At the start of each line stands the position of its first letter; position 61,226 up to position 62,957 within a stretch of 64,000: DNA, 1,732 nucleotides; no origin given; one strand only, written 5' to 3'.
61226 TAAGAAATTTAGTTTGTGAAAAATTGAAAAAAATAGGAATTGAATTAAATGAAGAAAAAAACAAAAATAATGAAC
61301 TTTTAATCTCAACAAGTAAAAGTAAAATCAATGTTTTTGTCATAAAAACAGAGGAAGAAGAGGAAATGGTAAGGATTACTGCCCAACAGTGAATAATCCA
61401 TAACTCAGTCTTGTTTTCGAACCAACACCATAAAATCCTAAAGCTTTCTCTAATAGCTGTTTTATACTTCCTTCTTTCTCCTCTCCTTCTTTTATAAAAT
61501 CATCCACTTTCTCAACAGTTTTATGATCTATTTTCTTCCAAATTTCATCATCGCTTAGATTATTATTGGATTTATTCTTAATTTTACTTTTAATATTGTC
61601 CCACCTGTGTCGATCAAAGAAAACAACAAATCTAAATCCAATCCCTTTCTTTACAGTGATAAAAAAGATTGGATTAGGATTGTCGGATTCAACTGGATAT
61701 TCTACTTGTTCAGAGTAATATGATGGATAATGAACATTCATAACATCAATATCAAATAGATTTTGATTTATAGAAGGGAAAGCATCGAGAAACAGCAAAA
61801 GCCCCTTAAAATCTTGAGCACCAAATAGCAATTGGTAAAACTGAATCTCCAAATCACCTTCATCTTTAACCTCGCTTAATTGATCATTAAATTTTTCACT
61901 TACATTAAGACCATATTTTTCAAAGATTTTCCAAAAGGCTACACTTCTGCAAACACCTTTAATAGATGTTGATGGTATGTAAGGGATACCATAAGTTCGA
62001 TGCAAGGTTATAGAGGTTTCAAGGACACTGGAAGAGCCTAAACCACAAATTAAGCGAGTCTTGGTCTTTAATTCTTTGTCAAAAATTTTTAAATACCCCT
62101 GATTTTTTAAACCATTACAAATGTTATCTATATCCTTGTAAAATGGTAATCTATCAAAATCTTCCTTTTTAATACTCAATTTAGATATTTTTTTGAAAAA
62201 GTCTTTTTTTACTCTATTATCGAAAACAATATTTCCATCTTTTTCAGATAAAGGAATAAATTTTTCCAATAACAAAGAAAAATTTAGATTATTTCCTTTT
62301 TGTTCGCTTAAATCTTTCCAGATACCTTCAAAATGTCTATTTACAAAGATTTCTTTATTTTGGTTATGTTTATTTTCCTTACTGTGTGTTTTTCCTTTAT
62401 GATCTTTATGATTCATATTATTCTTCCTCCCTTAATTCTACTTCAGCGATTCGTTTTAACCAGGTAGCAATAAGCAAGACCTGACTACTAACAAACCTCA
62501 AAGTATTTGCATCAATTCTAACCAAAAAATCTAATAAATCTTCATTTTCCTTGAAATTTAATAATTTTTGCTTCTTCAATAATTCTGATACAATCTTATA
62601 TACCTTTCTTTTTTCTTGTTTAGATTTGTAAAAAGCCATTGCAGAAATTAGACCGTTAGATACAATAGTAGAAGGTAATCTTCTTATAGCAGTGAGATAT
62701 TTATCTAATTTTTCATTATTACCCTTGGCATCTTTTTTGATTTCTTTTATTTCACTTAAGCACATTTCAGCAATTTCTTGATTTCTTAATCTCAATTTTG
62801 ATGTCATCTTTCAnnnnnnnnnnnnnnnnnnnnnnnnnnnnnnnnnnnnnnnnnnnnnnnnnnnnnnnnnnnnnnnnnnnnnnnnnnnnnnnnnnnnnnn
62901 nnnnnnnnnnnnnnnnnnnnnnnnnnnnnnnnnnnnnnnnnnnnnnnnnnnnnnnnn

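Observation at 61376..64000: Truncated view of a type III (Cmr-like) CRISPR-Cas effector operon abutting xfp-ackA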

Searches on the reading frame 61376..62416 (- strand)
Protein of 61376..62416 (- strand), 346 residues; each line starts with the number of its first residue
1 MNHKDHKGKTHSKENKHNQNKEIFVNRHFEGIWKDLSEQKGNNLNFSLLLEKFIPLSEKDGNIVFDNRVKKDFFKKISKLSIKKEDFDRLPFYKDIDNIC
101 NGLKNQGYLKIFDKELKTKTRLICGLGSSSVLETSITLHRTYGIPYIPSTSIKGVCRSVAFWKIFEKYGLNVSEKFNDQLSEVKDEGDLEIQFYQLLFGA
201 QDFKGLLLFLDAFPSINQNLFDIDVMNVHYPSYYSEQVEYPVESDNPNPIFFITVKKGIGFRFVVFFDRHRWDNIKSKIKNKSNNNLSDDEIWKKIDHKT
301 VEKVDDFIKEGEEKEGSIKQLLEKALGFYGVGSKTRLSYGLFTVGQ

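Call 4: search_protein_families(library=pfam, proteins=[window:61376-62416:-], max_evalue=1)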
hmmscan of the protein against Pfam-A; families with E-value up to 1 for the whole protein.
window:61376-62416:- (346 aa): 1 family
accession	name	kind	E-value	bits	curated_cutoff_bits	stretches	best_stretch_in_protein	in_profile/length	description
PF03787.20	RAMPs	-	2.2e-16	61.4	22.1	1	115-342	1-188/189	RAMP superfamily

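Call 5: search_protein_families(library=ncbifam, proteins=[window:61376-62416:-], max_evalue=1)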
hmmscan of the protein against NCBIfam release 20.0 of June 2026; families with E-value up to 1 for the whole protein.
window:61376-62416:- (346 aa): 5 families
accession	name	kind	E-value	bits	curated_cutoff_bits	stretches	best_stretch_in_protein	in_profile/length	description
TIGR01898.1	cas_TM1791_cmr6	equivalog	5.2e-53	180.1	51.1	1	115-342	2-194/195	type III-B CRISPR module RAMP protein Cmr6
TIGR01899.1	cas_TM1807_csm5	equivalog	9.4e-08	31.9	38.3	1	137-322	102-285/364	type III-A CRISPR-associated RAMP protein Csm5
TIGR02580.1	cas_RAMP_Cmr4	equivalog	0.0021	17.9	87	1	120-177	9-69/283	type III-B CRISPR module RAMP protein Cmr4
TIGR02581.1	cas_cyan_RAMP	equivalog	0.026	14.2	108.05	1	116-160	10-56/216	type III CRISPR-associated RAMP protein Csx7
TIGR02582.1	cas7_TM1809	equivalog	0.034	14.1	90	1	143-199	41-87/203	type III-A CRISPR-associated RAMP protein Csm3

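Call 6: search_protein_families(library=padloc, proteins=[window:61376-62416:-], max_evalue=1)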
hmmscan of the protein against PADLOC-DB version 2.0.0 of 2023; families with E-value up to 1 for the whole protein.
window:61376-62416:- (346 aa): 29 families (the best 25 are shown)
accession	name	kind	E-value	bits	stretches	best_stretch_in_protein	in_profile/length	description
PDLC00987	Cmr6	-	1.1e-55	186.9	1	103-342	25-212/213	Cmr6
PDLC00989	Cmr6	-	7.1e-53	178.1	1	57-344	30-261/264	Cmr6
PDLC01452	Cmr6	-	1.4e-52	177.1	1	65-344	23-226/228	"CAS-III-B,CAS-III-C; effector_G7"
PDLC01274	Cmr6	-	6.4e-51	171.1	1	96-342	14-187/188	"CAS-III-B,CAS-III-C; effector_G7"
PDLC01016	Csm3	-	9.1e-13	47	1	114-342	1-188/189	Csm3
PDLC01015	Csm3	-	6.7e-10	38.4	1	119-295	2-143/178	Csm3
PDLC01020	Csm5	-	2.5e-08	31.9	1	137-322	102-285/364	CRISPR type III-A/MTUBE-associated RAMP protein Csm5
PDLC01613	Csm3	-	6.3e-07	28.4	1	115-342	1-176/177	"CAS-III-A,CAS-III-D; effector_G7"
PDLC01733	Csm5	-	1.4e-06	26.5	1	128-314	96-270/369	Csm5gr7_1_CAS-III-A-III-D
PDLC01441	Cmr4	-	3.2e-06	25.1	1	125-213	18-80/245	"CAS-III-B,CAS-III-C; effector_G7"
PDLC01339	Csm3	-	3.4e-06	26.2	1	119-340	2-163/163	"CAS-III-A,CAS-III-D; effector_G7"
PDLC01442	Csm3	-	5.1e-06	24.5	1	115-218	13-108/208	"CAS-III-A,CAS-III-D; effector_G7"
PDLC02117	Cas7_IIIg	-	8.4e-06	23.8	1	115-170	7-43/178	-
PDLC01440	Csm5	-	1.4e-05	23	1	144-290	104-226/322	"CAS-III-A,CAS-III-D; effector_G7"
PDLC01275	Csm5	-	3.1e-05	21.8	1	139-308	95-244/321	"CAS-III-A,CAS-III-D; effector_G7"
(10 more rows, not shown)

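Call 7: find_encoding_contigs(protein=window:61376-62416:-, flank=10000, max_places=6)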
Protein window:61376-62416:- (346 aa): no gene with exactly this product is on record in the collection.

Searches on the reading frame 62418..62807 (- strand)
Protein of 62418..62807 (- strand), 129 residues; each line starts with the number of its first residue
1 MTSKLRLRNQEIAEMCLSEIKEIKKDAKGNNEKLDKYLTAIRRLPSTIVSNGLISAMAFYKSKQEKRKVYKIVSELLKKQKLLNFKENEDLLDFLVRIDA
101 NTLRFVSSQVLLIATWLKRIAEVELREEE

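Call 4: search_protein_families(library=pfam, proteins=[window:62418-62807:-], max_evalue=1)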
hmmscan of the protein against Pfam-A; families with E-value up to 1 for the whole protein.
window:62418-62807:- (129 aa): 3 families
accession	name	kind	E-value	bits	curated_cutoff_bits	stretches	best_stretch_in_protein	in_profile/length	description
PF09701.15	Cas_Cmr5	-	1.4e-23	83.8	21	1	8-122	1-117/119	CRISPR-associated protein (Cas_Cmr5)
PF25245.1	TPR_At1g68980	-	0.038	14.5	27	1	30-99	26-96/157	At1g68980, TPR repeats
PF07586.16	HXXSHH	-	0.12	12.4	30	1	7-55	162-205/307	Protein of unknown function (DUF1552)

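Call 5: search_protein_families(library=ncbifam, proteins=[window:62418-62807:-], max_evalue=1)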
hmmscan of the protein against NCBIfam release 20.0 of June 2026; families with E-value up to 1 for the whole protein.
window:62418-62807:- (129 aa): 2 families
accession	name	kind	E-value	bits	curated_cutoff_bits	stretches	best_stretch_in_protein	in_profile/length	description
TIGR01881.1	cas_Cmr5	equivalog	2.2e-22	79.9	27.9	1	8-128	4-143/143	type III-B CRISPR module-associated protein Cmr5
NF007901.0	PRK10610.1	equivalog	0.075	13.2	189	1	69-109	17-57/129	chemotaxis response regulator CheY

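Call 6: search_protein_families(library=padloc, proteins=[window:62418-62807:-], max_evalue=1)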
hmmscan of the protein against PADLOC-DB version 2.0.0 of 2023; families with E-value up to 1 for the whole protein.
window:62418-62807:- (129 aa): 12 families
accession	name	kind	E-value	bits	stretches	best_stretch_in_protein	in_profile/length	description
PDLC01641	Cmr5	-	2.8e-23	80.5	1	8-122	1-107/109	CAS-III-B; effector_SS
PDLC00983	Cmr5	-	5.9e-23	79.9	1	8-128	4-143/143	CRISPR type III-B/RAMP module-associated protein Cmr5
PDLC01267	Cmr5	-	4.8e-22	76.4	1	10-126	2-108/109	CAS-III-B; effector_SS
PDLC01362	Cmr5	-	4.8e-19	66.9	1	8-122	1-108/110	CAS-III-B; effector_SS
PDLC01458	Cmr5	-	4.8e-18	63.5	1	6-129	2-111/111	CAS-III-B; effector_SS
PDLC01578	Cmr5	-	5e-07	27.8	2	14-72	5-61/136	CAS-III-B; effector_SS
PDLC01211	Cmr5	-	1.7e-06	26.1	1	10-118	4-111/127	CAS-III-B; effector_SS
PDLC01502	Cmr5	-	3.1e-05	22.3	1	10-104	4-95/123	CAS-III-B; effector_SS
PDLC01561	Cmr5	-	3.8e-05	21.9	1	16-92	9-85/149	CAS-III-B; effector_SS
PDLC03239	MTase_II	-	0.0062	13.3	1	28-108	136-217/442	Type II methyltransferase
PDLC01405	Cmr5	-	0.011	14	1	44-79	38-74/155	CAS-III-B; effector_SS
PDLC01471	Cmr5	-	0.015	13.9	1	33-98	19-84/114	CAS-III-C; effector_SS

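Call 58: search_solved_structures(query=window:62418-62807:-, max_evalue=0.01, show_alignments=0)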
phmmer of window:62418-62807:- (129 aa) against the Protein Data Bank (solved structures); distinct sequences matched with E-value up to 0.01: 4.
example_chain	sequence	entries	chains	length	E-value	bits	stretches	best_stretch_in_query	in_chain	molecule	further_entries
9arw_F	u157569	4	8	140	9.8e-08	35.4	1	32-124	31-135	CRISPR type III-B/RAMP module-associated protein Cmr5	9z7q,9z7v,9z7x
2oeb_A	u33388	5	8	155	7.3e-06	29.3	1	7-66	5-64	Hypothetical protein | CRISPR system Cmr subunit Cmr5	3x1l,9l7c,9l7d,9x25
4gkf_A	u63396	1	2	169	0.00056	23.3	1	23-75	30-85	CRISPR system Cmr subunit Cmr5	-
2zop_A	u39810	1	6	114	0.0075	19.6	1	6-125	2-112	Putative uncharacterized protein TTHB164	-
